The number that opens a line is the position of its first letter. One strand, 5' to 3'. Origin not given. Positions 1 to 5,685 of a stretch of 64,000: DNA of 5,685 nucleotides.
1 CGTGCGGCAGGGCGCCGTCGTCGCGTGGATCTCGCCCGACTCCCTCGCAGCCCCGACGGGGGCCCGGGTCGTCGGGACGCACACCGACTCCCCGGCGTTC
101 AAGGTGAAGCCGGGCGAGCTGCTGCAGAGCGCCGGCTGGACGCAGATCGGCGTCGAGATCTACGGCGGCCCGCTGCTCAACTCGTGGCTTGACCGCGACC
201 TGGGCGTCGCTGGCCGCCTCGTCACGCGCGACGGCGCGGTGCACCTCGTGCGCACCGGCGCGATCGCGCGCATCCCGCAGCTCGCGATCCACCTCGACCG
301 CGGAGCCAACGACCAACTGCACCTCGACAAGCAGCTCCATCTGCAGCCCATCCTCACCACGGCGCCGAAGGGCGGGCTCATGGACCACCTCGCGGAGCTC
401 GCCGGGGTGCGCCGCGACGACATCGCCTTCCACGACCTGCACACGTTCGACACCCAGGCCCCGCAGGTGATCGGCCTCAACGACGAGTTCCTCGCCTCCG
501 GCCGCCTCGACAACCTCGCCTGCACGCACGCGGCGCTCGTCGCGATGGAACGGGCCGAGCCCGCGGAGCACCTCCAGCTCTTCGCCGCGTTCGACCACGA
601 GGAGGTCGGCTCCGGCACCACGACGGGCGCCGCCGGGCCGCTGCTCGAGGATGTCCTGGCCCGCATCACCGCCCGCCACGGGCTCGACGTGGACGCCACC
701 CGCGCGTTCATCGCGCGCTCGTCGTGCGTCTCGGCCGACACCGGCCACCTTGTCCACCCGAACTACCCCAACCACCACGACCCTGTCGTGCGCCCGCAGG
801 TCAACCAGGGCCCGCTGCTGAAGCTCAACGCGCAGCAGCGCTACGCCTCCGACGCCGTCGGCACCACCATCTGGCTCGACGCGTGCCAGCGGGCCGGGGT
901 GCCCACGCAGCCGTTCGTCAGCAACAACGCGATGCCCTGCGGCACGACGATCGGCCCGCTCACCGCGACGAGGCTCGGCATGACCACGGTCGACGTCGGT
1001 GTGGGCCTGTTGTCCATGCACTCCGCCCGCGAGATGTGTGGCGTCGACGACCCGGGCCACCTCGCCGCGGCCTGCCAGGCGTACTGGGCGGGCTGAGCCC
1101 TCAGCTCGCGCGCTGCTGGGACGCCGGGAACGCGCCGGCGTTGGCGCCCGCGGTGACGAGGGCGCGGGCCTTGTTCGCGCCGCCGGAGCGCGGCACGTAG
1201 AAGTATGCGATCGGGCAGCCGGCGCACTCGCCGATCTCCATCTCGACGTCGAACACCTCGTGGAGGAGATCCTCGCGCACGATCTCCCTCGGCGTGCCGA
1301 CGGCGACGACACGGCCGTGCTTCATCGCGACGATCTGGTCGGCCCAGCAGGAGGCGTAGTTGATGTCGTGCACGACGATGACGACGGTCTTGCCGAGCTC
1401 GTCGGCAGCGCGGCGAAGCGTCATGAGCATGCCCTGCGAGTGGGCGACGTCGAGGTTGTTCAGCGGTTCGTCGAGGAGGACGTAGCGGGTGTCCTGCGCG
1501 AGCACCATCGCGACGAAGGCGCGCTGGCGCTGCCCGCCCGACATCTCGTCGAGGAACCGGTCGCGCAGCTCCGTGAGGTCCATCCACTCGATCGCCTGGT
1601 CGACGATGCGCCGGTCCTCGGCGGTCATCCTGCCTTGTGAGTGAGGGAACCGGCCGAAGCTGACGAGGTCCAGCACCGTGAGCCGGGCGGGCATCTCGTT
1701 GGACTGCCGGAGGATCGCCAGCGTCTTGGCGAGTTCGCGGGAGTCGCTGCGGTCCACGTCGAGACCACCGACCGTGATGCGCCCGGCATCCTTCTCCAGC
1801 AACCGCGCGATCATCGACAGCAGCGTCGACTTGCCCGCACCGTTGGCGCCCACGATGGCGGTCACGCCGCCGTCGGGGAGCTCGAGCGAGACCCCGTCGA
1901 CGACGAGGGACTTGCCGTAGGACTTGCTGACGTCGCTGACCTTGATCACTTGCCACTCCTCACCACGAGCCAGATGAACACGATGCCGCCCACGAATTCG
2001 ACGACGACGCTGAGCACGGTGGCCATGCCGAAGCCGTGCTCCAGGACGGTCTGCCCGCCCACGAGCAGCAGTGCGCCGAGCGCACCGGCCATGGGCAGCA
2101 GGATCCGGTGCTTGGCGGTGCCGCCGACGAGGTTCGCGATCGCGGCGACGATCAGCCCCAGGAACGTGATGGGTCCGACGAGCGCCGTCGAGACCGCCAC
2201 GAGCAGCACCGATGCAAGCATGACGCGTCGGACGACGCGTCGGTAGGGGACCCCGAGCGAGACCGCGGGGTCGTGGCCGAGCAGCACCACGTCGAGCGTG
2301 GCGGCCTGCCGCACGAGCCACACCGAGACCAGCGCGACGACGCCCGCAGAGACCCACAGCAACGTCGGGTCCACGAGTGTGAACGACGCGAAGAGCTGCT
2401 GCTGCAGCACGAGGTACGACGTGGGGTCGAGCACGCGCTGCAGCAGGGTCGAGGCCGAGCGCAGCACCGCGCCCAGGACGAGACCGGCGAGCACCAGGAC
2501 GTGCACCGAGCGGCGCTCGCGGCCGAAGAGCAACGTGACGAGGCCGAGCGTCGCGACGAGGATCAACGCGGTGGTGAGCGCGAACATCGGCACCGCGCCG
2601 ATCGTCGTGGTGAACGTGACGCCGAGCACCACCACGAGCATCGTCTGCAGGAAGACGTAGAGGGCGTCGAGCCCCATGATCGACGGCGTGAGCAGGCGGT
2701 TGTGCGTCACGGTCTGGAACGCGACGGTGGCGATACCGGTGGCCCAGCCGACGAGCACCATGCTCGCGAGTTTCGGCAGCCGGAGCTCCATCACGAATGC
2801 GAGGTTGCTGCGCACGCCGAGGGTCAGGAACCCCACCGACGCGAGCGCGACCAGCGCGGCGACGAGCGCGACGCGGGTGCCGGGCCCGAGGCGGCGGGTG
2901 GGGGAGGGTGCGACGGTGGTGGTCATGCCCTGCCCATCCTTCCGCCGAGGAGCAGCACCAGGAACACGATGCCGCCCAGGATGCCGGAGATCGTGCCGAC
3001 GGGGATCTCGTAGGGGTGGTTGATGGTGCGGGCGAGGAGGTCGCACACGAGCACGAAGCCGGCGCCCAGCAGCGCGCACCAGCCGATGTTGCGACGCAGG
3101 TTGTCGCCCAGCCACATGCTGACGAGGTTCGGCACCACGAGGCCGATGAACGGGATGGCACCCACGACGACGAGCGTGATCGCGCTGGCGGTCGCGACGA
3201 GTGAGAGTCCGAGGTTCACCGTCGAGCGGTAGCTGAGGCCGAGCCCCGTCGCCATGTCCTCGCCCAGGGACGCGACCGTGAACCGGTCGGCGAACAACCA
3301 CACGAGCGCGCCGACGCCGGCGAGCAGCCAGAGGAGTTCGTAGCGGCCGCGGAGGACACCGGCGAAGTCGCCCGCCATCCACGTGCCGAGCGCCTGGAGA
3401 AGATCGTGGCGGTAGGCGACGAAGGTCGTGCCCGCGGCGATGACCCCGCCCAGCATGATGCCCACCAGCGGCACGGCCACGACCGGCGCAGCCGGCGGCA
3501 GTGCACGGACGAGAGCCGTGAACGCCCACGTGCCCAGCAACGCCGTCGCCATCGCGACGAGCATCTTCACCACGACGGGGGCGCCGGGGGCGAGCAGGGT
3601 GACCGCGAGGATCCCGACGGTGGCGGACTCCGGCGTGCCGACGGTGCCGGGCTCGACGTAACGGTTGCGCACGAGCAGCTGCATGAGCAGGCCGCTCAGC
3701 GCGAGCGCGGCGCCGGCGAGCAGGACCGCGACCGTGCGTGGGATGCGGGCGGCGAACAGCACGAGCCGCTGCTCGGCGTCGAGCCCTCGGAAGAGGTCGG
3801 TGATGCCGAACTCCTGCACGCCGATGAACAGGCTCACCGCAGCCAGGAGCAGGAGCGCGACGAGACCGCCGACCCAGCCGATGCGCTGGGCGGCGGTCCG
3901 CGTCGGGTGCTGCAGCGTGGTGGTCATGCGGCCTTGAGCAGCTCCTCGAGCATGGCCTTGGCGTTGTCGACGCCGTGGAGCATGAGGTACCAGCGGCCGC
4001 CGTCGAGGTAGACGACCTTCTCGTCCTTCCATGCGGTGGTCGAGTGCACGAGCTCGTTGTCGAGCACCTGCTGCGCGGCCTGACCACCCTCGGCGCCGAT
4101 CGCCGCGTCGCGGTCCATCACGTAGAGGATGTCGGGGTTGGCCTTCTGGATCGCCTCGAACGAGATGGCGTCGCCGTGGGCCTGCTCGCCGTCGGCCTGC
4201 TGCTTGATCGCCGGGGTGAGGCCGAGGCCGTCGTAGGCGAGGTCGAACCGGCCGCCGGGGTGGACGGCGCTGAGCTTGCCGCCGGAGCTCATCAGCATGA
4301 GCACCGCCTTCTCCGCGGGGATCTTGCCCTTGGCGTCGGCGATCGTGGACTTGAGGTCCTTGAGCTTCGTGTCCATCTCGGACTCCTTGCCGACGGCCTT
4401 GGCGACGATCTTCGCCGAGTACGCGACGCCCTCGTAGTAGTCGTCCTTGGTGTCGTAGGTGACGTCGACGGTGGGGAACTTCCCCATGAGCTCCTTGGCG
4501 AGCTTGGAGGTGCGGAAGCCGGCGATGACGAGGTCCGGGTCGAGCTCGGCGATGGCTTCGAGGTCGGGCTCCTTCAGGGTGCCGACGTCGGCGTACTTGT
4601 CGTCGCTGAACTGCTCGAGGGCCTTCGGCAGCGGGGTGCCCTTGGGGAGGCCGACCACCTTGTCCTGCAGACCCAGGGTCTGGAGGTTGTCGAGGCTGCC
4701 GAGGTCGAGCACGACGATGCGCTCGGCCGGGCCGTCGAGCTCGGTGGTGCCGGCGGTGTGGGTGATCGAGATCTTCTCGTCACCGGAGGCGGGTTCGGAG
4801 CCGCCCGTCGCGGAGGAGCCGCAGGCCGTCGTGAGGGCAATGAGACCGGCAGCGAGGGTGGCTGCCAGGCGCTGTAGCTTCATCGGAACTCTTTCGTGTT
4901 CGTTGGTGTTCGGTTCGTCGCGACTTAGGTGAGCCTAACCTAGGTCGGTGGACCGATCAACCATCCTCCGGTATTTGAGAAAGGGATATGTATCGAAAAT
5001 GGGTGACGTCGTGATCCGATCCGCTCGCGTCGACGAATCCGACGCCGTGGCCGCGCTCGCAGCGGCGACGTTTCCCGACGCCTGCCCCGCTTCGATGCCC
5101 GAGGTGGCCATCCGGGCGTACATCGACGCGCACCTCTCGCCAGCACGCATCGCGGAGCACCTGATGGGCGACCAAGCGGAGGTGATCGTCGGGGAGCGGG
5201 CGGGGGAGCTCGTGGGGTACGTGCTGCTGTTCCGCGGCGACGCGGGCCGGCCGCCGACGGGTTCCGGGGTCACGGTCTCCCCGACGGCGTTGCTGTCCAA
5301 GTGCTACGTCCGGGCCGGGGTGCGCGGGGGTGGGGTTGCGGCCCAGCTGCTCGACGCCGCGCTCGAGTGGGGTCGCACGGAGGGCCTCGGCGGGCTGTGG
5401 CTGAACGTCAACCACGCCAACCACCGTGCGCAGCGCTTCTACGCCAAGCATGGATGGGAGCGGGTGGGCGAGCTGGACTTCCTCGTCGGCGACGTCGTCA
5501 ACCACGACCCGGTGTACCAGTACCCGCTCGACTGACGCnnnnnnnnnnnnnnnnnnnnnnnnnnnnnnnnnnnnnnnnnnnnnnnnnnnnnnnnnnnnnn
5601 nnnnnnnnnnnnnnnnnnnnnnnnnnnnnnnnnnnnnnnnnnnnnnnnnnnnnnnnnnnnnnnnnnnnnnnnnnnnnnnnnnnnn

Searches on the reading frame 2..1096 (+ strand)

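Call 74: search_protein_families(library=pfam, proteins=[window:2-1096:+], max_evalue=0.00001)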
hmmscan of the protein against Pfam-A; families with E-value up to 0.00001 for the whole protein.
window:2-1096:+ (364 aa): 1 family
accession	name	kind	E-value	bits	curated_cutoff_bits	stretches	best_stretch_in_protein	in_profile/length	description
PF02127.20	Peptidase_M18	-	6.5e-100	335.4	24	1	4-360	48-430/432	Aminopeptidase I zinc metalloprotease (M18)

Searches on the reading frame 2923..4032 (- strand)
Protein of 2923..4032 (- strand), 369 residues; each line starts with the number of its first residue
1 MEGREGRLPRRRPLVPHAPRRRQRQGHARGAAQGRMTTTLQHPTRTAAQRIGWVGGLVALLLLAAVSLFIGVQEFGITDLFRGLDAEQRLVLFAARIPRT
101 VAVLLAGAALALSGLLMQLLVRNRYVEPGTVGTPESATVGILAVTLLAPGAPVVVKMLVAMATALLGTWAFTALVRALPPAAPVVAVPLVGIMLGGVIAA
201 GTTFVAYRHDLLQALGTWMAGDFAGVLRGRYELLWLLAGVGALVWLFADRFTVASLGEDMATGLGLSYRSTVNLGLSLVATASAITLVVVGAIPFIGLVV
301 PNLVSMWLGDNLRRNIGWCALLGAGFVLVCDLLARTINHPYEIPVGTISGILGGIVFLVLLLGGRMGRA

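Call 74: search_protein_families(library=pfam, proteins=[window:2923-4032:-], max_evalue=0.00001)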
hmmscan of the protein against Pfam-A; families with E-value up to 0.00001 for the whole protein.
window:2923-4032:- (369 aa): 1 family
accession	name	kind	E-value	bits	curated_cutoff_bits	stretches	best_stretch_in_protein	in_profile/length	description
PF01032.23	FecCD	-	9.7e-62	209.2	26.5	1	60-362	2-310/311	FecCD transport family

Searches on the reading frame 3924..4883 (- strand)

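Call 74: search_protein_families(library=pfam, proteins=[window:3924-4883:-], max_evalue=0.00001)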
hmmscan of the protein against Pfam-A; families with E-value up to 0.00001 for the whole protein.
window:3924-4883:- (319 aa): 1 family
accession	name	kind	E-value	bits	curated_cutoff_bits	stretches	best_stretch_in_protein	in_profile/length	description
PF01497.23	Peripla_BP_2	-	1.9e-33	116.3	27.5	1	56-294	1-232/235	Periplasmic binding protein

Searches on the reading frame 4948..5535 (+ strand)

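Call 74: search_protein_families(library=pfam, proteins=[window:4948-5535:+], max_evalue=0.00001)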
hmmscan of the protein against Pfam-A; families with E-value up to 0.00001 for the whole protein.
window:4948-5535:+ (195 aa): 3 families
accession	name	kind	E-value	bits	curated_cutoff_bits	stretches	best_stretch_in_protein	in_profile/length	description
PF00583.31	Acetyltransf_1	-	6.1e-16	59.2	20.7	1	70-170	26-116/116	Acetyltransferase (GNAT) family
PF13508.13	Acetyltransf_7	-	2.8e-10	40.8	27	1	76-171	2-83/84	Acetyltransferase (GNAT) domain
PF13673.13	Acetyltransf_10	-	7.5e-09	36.1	23.6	1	52-175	7-112/128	Acetyltransferase (GNAT) domain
